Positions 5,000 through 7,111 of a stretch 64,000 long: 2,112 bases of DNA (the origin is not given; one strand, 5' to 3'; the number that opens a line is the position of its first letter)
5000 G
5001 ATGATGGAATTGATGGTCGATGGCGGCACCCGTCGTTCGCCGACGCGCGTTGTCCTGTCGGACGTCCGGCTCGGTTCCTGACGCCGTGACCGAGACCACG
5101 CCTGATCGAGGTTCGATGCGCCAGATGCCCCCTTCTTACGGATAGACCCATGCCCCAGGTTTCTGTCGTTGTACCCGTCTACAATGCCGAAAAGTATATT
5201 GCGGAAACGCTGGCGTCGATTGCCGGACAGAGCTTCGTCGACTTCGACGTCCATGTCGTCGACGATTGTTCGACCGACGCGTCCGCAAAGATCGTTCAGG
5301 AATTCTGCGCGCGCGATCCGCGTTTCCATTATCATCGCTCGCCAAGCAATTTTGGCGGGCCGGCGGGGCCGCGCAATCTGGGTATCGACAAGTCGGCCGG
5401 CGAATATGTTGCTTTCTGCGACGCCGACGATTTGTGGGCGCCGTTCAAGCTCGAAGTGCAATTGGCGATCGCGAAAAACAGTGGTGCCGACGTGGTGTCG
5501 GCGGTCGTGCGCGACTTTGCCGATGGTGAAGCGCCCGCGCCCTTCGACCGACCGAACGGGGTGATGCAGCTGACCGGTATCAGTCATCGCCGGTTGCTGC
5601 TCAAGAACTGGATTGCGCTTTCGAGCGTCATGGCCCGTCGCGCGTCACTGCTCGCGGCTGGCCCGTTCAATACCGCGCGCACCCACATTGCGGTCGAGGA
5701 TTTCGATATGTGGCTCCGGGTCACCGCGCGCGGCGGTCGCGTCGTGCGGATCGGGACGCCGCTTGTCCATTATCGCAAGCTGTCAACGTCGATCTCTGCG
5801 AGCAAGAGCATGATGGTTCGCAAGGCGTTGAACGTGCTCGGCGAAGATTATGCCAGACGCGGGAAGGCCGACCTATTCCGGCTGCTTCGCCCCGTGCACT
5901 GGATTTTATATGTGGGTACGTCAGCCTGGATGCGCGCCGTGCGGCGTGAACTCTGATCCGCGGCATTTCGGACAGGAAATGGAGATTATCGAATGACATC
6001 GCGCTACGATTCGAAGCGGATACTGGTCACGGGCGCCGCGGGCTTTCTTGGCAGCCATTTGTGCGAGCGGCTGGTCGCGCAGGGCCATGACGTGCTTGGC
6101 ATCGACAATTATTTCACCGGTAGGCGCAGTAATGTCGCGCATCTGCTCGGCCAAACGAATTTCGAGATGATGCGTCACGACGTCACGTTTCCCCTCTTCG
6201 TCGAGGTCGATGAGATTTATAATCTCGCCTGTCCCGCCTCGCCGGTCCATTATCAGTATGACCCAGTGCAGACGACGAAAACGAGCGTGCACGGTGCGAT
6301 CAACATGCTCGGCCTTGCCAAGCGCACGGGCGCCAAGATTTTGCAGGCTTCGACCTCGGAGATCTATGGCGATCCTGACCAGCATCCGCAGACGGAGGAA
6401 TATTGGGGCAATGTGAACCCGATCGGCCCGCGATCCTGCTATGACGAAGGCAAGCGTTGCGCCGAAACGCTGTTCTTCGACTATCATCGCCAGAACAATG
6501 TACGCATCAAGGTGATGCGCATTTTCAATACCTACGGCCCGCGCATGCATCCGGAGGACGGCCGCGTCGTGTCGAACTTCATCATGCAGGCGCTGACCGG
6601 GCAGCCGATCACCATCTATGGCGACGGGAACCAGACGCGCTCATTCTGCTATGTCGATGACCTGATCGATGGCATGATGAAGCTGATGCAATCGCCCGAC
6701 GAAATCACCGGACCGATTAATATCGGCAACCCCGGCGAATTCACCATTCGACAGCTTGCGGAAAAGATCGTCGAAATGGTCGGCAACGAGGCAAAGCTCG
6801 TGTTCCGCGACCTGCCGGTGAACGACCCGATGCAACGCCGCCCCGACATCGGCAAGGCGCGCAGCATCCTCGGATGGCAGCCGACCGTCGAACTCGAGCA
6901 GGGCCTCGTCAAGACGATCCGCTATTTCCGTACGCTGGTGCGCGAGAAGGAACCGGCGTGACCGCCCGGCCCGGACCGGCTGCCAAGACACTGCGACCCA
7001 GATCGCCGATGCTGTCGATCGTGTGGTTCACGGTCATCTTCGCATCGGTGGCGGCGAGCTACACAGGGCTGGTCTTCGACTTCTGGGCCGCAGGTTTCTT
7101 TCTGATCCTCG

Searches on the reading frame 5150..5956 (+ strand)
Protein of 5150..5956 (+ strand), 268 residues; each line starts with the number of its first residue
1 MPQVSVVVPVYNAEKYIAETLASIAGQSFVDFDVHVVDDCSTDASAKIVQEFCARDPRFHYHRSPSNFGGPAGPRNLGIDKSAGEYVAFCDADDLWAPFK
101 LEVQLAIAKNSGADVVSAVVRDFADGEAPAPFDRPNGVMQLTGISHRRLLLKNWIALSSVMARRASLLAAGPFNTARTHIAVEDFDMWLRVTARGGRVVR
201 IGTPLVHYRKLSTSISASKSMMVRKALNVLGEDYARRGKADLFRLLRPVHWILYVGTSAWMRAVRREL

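Call 10: search_protein_families(library=pfam, proteins=[window:5150-5956:+], max_evalue=0.00001)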
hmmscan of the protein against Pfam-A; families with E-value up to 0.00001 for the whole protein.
window:5150-5956:+ (268 aa): 3 families
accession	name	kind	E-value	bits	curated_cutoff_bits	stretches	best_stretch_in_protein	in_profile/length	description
PF00535.33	Glycos_transf_2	-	2.8e-34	118.9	23.3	1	5-131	1-126/168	Glycosyl transferase family 2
PF10111.15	Glyco_tranf_2_2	-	1.4e-20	74.4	27.3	1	5-232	1-237/276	Glycosyltransferase like family 2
PF13641.12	Glyco_tranf_2_3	-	1.5e-13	51.7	27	1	2-202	1-205/230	Glycosyltransferase like family 2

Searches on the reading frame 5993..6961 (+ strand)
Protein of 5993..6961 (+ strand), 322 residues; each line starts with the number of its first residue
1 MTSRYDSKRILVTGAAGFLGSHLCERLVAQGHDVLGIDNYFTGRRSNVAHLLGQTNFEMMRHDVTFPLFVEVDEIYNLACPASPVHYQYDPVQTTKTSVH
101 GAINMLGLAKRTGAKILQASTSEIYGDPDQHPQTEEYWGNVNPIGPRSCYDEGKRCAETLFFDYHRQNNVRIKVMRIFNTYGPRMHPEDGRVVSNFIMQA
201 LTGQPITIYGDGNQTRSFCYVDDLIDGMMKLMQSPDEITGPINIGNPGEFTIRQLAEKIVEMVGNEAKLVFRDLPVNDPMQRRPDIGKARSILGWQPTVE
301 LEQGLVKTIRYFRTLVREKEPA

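Call 10: search_protein_families(library=pfam, proteins=[window:5993-6961:+], max_evalue=0.00001)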
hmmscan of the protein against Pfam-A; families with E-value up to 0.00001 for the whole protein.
window:5993-6961:+ (322 aa): 6 families
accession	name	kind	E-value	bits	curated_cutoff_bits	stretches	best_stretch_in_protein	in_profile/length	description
PF01370.27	Epimerase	-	2.3e-56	191.3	20.9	1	10-245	1-240/240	NAD dependent epimerase/dehydratase family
PF16363.11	GDP_Man_Dehyd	-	3.2e-54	185.1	27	1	11-307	1-331/332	GDP-mannose 4,6 dehydratase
PF04321.23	RmlD_sub_bind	-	1.8e-10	40.8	27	1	9-268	2-236/287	RmlD substrate binding domain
PF07993.18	NAD_binding_4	-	8.1e-10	38.7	20.1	0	69-196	86-220/258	Male sterility protein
PF01073.25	3Beta_HSD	-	3.2e-08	33.4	22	1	11-224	1-221/280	3-beta hydroxysteroid dehydrogenase/isomerase family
PF02719.21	Polysacc_synt_2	-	1.8e-07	31.1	20.2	0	145-267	133-251/293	Polysaccharide biosynthesis protein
